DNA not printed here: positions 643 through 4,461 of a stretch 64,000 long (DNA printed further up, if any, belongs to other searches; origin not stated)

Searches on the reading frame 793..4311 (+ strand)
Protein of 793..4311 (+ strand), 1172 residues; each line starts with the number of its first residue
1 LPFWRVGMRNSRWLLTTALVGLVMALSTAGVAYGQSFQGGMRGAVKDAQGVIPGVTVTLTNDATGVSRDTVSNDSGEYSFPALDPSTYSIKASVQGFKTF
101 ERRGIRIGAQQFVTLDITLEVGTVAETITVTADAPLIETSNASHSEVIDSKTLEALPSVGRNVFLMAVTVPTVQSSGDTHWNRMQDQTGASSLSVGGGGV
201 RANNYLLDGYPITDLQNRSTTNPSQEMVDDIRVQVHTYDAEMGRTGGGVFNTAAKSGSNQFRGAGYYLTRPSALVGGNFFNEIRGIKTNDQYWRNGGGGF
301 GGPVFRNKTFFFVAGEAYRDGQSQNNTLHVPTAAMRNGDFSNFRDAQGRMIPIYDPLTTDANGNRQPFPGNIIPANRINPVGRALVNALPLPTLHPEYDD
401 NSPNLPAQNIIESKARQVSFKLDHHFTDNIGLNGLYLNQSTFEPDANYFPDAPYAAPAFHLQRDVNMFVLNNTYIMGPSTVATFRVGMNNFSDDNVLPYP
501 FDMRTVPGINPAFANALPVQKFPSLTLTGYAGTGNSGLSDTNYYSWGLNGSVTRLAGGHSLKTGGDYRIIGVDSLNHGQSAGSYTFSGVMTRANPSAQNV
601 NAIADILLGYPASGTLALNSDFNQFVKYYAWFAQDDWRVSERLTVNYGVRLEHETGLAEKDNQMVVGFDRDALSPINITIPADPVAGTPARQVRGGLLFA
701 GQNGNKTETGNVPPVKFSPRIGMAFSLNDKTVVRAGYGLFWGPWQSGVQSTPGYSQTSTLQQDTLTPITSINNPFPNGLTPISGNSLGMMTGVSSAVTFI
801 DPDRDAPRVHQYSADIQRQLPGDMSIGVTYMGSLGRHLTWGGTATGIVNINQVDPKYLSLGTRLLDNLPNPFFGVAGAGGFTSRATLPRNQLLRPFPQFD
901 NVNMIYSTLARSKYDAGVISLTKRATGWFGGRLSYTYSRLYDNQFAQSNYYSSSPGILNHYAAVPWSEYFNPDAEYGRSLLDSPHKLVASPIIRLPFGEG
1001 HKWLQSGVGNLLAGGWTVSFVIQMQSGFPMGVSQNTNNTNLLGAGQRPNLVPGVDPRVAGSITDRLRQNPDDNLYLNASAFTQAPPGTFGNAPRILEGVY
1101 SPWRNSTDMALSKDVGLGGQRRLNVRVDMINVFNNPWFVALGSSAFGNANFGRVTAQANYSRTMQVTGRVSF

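Call 42: search_protein_families(library=pfam, proteins=[window:793-4311:+], max_evalue=0.00001)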
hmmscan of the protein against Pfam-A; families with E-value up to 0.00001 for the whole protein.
window:793-4311:+ (1172 aa): 5 families
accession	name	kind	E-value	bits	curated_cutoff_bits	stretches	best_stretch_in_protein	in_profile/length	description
PF25183.1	OMP_b-brl_4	-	4e-187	624.7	30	1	254-1165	2-838/838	Outer membrane beta barrel domain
PF13620.12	CarboxypepD_reg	-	7.1e-20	71.6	32.3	1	41-120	2-82/82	Carboxypeptidase regulatory-like domain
PF00593.30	TonB_dep_Rec_b-barrel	-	8.2e-07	29.7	27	1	436-772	38-274/436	TonB dependent receptor-like, beta-barrel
PF13715.12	CarbopepD_reg_2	-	2.1e-06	28.1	32.2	1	42-117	2-74/88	CarboxypepD_reg-like domain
PF17210.9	SdrD_B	-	7.4e-06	26.6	29.7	0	50-94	22-66/112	SdrD B-like domain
